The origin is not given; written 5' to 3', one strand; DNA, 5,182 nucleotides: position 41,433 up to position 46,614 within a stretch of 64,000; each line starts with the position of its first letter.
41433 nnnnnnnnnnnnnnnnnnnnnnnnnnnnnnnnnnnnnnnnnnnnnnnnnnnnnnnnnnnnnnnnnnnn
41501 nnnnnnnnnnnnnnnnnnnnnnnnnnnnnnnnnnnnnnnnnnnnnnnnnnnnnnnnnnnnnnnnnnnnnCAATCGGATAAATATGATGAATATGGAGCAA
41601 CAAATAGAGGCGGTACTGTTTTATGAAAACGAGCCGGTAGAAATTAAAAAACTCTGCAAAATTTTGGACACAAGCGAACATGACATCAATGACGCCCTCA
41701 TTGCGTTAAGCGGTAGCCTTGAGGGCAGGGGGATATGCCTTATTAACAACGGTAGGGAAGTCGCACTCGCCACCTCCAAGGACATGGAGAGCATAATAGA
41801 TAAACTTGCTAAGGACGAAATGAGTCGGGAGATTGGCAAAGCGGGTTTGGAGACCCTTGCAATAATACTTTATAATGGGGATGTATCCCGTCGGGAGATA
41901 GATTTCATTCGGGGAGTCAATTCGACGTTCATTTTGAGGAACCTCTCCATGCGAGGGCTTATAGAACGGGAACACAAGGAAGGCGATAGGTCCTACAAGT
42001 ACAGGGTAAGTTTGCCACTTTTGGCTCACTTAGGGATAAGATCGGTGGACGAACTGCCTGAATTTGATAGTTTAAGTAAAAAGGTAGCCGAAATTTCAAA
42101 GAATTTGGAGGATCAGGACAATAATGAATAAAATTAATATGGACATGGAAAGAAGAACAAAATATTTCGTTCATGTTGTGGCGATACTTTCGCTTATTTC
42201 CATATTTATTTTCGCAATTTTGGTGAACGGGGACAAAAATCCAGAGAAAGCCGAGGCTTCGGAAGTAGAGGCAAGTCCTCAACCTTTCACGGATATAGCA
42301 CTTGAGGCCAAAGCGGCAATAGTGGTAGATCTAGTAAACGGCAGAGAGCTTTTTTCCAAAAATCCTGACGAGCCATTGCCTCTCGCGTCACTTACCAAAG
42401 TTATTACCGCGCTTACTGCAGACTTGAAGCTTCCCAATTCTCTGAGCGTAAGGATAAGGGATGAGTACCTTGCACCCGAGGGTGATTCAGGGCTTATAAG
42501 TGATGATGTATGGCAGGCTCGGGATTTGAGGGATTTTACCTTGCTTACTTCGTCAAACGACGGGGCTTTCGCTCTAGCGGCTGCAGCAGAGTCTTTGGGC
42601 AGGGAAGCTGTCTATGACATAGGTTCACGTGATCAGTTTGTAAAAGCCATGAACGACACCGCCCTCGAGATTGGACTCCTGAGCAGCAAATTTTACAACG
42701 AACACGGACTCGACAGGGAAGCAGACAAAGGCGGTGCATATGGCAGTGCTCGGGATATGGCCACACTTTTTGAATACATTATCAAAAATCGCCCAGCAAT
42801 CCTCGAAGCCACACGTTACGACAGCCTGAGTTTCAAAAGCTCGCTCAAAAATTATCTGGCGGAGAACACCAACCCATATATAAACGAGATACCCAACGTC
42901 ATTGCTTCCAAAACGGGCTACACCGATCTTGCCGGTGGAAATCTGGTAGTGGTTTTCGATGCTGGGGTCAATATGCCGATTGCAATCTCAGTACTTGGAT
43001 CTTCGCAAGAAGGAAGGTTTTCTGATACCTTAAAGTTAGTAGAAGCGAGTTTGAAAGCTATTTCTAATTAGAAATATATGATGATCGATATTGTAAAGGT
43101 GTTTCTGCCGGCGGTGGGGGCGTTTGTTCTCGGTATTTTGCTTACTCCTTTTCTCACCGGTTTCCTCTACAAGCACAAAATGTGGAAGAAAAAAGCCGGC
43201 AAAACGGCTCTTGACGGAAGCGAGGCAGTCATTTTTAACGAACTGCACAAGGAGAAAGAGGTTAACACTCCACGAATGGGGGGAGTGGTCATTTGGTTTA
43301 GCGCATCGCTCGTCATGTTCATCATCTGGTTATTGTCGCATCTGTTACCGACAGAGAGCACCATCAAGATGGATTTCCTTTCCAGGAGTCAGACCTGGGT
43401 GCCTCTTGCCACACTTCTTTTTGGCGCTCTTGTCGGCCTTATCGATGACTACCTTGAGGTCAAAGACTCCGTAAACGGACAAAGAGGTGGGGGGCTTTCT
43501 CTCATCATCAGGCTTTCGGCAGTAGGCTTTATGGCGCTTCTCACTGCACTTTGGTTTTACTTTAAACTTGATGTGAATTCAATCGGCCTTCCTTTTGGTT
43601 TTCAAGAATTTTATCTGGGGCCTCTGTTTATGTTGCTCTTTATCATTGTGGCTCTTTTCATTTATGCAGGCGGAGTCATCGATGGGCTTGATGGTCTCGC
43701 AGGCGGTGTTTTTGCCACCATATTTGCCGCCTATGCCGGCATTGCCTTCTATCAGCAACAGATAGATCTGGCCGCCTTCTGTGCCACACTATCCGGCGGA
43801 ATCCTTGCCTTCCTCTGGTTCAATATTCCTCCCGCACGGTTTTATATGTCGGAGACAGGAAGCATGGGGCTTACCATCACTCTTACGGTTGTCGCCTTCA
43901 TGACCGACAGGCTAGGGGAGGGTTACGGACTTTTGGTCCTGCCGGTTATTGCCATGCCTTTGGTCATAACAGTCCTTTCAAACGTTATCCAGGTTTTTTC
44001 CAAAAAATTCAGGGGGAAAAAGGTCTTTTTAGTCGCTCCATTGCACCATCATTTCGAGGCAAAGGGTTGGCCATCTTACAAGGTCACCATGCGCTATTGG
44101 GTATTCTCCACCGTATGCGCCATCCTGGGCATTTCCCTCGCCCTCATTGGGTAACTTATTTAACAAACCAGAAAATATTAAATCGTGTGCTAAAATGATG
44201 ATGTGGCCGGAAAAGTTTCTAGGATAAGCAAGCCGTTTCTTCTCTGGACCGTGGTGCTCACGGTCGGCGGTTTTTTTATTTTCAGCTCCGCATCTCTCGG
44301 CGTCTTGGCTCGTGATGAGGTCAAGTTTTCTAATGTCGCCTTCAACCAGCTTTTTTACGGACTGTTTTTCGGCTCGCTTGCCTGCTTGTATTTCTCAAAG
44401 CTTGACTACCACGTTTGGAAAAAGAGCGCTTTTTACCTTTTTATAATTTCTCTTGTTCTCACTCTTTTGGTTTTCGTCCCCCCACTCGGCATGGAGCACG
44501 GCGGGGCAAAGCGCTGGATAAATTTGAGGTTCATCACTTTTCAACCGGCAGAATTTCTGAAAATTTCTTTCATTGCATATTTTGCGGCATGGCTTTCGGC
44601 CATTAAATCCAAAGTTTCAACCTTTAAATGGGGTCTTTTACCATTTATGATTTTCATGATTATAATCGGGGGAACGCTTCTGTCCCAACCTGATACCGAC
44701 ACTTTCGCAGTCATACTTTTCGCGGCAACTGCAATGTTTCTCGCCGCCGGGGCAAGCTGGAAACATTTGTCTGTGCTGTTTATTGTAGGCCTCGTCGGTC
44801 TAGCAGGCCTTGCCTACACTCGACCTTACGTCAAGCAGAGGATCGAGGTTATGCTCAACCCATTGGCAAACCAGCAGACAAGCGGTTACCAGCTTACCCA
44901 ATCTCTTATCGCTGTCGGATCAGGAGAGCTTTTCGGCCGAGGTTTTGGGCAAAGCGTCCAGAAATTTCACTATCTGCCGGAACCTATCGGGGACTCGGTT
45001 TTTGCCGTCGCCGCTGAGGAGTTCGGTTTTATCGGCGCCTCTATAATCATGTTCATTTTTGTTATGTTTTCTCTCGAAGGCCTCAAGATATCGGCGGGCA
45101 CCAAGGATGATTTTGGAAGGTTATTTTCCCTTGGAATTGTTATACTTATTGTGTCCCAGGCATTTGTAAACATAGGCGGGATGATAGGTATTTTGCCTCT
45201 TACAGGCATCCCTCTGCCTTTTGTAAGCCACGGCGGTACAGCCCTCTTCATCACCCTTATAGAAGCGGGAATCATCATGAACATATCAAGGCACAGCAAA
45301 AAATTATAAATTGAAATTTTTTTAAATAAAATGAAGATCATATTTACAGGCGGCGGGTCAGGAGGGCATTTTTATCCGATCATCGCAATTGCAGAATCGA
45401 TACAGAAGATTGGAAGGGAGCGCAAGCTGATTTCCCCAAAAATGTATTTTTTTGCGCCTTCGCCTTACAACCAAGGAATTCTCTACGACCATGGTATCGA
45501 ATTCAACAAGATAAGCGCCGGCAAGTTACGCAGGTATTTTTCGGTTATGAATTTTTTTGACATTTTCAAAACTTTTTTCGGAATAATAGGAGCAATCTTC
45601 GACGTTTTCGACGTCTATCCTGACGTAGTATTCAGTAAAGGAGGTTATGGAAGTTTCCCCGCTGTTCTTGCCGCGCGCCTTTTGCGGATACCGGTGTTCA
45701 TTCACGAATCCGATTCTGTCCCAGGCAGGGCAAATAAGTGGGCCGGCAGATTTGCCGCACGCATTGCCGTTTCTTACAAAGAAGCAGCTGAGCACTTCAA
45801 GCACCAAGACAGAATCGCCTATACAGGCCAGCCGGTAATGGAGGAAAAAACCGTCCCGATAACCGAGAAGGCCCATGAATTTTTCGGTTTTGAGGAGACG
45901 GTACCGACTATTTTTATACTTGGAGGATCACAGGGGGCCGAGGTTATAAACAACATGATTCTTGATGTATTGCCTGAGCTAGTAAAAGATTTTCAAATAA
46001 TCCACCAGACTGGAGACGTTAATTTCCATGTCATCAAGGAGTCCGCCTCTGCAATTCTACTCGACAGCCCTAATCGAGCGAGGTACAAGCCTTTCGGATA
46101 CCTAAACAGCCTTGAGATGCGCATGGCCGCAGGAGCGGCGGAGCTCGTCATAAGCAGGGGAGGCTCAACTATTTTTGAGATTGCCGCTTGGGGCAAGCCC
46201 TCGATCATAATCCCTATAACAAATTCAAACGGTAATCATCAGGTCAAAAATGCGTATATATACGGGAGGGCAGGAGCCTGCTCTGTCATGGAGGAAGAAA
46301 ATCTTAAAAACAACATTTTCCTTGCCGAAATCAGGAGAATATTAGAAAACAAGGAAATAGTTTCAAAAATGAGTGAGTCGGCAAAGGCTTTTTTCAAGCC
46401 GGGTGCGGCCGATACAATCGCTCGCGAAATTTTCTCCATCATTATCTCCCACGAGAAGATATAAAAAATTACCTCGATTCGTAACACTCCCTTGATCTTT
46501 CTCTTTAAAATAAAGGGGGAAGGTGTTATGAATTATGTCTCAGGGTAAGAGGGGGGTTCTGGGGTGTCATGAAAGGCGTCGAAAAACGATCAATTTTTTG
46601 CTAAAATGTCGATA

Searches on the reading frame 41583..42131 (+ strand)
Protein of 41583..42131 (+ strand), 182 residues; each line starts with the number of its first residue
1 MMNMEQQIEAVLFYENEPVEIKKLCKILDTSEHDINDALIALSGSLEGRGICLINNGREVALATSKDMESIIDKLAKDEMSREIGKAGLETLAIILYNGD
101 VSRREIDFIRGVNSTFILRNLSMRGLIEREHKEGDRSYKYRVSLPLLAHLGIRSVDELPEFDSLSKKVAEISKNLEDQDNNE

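Call 32: search_protein_families(library=pfam, proteins=[window:41583-42131:+], max_evalue=0.00001)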
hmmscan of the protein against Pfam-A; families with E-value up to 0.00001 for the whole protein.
window:41583-42131:+ (182 aa): 1 family
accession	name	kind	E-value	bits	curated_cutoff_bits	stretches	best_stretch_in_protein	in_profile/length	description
PF04079.22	SMC_ScpB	-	4.9e-36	124.2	27.4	1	7-160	2-159/160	Segregation and condensation complex subunit ScpB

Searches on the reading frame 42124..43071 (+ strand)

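Call 32: search_protein_families(library=pfam, proteins=[window:42124-43071:+], max_evalue=0.00001)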
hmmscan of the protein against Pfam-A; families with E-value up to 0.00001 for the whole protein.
window:42124-43071:+ (315 aa): 1 family
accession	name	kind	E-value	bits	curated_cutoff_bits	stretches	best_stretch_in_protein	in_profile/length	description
PF00768.25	Peptidase_S11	-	7.4e-36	124.2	27.6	1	59-293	9-237/239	D-alanyl-D-alanine carboxypeptidase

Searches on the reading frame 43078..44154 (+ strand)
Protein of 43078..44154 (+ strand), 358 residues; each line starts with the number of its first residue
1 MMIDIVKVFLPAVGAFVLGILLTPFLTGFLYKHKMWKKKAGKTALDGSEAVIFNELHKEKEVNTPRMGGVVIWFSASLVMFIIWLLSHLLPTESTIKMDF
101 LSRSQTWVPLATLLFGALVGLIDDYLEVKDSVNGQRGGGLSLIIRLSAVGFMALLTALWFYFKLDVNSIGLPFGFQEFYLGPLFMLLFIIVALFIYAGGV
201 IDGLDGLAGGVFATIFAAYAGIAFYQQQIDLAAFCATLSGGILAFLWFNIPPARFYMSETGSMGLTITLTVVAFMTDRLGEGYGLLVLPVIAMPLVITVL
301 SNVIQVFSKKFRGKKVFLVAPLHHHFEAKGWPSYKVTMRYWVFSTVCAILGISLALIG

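Call 32: search_protein_families(library=pfam, proteins=[window:43078-44154:+], max_evalue=0.00001)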
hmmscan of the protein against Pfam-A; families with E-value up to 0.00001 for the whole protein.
window:43078-44154:+ (358 aa): 1 family
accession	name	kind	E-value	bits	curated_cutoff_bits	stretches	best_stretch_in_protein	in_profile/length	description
PF00953.26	Glycos_transf_4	-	1e-21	78.1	27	1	108-275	3-158/160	Glycosyl transferase family 4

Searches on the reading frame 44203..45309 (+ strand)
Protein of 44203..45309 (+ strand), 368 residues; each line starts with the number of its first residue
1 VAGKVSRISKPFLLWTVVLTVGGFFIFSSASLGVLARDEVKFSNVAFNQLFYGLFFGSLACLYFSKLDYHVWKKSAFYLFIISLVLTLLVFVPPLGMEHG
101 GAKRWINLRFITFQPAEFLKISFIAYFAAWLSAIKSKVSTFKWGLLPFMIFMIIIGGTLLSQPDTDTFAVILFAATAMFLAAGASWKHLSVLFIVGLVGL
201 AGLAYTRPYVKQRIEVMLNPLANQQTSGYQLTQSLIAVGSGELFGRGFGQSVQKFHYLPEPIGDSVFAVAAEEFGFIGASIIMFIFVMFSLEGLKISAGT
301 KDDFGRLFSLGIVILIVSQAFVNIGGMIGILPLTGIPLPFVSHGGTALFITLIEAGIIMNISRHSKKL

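Call 32: search_protein_families(library=pfam, proteins=[window:44203-45309:+], max_evalue=0.00001)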
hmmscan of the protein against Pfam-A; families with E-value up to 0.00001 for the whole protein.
window:44203-45309:+ (368 aa): 1 family
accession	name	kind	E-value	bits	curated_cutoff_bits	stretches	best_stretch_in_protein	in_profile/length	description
PF01098.24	FTSW_RODA_SPOVE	-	1.8e-95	320.4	26.4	1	14-366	4-355/356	Cell cycle protein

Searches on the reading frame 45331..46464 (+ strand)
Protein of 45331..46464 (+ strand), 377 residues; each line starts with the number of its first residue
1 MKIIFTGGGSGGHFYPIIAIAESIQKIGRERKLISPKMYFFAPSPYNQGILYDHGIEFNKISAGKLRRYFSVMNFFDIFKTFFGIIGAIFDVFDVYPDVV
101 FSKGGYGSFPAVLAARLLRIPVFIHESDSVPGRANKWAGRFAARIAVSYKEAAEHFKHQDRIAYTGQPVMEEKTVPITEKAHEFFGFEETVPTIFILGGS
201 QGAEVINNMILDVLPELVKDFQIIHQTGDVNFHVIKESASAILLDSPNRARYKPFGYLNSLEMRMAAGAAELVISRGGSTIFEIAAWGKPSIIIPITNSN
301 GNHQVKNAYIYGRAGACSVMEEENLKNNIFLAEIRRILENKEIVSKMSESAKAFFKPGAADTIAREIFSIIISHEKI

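Call 32: search_protein_families(library=pfam, proteins=[window:45331-46464:+], max_evalue=0.00001)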
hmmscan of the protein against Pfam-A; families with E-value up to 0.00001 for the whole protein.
window:45331-46464:+ (377 aa): 2 families
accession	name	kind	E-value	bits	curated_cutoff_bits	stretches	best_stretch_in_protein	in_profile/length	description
PF03033.26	Glyco_transf_28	-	2.1e-31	109.3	26.2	1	3-146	1-138/139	Glycosyltransferase family 28 N-terminal domain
PF04101.22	Glyco_tran_28_C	-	2.3e-29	103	22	1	193-361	1-164/166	Glycosyltransferase family 28 C-terminal domain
